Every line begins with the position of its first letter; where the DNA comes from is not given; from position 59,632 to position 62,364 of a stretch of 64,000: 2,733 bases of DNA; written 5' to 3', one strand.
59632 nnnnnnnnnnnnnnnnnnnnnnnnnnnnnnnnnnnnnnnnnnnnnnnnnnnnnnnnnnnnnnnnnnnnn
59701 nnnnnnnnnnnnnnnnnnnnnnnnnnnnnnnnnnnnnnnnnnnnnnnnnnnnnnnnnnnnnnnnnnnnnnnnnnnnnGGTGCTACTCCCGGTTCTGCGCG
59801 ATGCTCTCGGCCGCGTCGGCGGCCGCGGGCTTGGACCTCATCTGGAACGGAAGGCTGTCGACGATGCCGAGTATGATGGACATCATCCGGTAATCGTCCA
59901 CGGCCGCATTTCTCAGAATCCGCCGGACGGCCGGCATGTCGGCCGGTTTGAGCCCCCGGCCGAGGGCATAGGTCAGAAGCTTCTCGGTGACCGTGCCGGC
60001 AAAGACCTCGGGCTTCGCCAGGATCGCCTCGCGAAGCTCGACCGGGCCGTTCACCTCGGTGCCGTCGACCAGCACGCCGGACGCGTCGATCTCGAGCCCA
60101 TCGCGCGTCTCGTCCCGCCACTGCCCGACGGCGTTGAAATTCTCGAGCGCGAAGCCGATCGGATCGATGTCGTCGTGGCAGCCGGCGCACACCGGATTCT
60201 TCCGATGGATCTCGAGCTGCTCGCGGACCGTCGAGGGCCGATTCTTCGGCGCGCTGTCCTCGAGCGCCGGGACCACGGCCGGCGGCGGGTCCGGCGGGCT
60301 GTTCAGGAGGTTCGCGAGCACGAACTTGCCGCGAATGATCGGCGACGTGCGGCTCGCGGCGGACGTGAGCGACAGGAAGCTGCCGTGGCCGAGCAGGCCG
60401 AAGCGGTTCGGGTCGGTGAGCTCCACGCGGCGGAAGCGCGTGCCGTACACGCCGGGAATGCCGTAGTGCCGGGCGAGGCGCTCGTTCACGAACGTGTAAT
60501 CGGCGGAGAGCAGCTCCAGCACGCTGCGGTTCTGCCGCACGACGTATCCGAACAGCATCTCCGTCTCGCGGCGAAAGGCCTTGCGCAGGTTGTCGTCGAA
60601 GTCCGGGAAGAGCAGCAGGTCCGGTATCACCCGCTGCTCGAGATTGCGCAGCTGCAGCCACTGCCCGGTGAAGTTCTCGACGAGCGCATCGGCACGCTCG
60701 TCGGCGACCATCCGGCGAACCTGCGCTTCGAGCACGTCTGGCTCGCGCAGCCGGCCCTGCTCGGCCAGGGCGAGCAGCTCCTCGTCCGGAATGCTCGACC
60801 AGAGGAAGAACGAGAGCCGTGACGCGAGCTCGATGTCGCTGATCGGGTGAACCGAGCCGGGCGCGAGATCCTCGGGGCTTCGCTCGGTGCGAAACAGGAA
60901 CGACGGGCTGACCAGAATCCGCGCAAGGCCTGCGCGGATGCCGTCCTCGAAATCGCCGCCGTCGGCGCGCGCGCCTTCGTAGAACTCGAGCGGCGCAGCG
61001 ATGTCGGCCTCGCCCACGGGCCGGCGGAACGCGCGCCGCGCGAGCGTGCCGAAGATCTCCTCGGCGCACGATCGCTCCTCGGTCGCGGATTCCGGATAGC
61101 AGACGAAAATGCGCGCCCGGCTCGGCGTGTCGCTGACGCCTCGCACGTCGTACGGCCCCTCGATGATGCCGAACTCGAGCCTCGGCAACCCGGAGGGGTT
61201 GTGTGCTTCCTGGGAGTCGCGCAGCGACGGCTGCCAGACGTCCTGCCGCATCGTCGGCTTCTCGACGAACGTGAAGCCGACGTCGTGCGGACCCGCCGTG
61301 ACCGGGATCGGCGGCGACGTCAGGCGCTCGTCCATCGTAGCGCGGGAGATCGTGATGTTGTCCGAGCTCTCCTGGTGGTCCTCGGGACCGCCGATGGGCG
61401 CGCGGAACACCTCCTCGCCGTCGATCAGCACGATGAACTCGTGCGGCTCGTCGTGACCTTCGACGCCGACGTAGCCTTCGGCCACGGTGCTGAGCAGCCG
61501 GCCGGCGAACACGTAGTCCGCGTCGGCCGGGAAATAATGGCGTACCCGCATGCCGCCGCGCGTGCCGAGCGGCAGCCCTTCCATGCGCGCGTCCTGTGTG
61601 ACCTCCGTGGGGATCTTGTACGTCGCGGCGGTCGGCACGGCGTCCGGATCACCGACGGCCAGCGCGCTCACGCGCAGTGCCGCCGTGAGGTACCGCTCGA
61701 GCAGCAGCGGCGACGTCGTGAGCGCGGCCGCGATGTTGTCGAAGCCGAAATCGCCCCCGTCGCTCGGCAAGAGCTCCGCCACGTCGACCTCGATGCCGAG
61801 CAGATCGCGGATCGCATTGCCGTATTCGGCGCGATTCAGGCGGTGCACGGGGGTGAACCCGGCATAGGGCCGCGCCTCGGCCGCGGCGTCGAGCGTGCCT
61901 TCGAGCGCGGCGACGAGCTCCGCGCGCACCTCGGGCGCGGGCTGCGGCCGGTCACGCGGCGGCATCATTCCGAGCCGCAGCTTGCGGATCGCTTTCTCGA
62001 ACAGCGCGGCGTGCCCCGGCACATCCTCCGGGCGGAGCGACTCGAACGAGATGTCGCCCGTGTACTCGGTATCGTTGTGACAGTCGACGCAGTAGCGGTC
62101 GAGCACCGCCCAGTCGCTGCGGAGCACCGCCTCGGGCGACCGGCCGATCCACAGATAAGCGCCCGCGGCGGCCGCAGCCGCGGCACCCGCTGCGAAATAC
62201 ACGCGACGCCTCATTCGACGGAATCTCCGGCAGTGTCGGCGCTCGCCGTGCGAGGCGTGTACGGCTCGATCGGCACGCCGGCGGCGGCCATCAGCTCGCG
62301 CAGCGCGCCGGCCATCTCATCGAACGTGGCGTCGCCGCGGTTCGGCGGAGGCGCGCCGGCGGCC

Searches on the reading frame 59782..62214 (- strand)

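Call 10: search_protein_families(library=pfam, max_evalue=0.001, proteins=[window:59782-62214:-])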
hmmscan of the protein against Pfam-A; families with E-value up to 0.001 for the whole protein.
window:59782-62214:- (810 aa): 5 families
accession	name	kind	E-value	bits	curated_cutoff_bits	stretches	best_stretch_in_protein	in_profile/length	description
PF07631.16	PSD4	-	1.3e-48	165.1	23.3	1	458-586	1-128/128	Protein of unknown function (DUF1592)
PF07627.16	PSCyt3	-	1.4e-32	112.3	27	1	604-702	1-97/98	Protein of unknown function (DUF1588)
PF07626.16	PSD3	-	4.6e-23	81.9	23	1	125-187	2-64/65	Protein of unknown function (DUF1587)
PF07624.16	PSD2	-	5.5e-23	80.9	25.8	1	717-790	1-74/74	Protein of unknown function (DUF1585)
PF07637.16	PSD5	-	7.1e-20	71.6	34.2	1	383-444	1-62/62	Protein of unknown function (DUF1595)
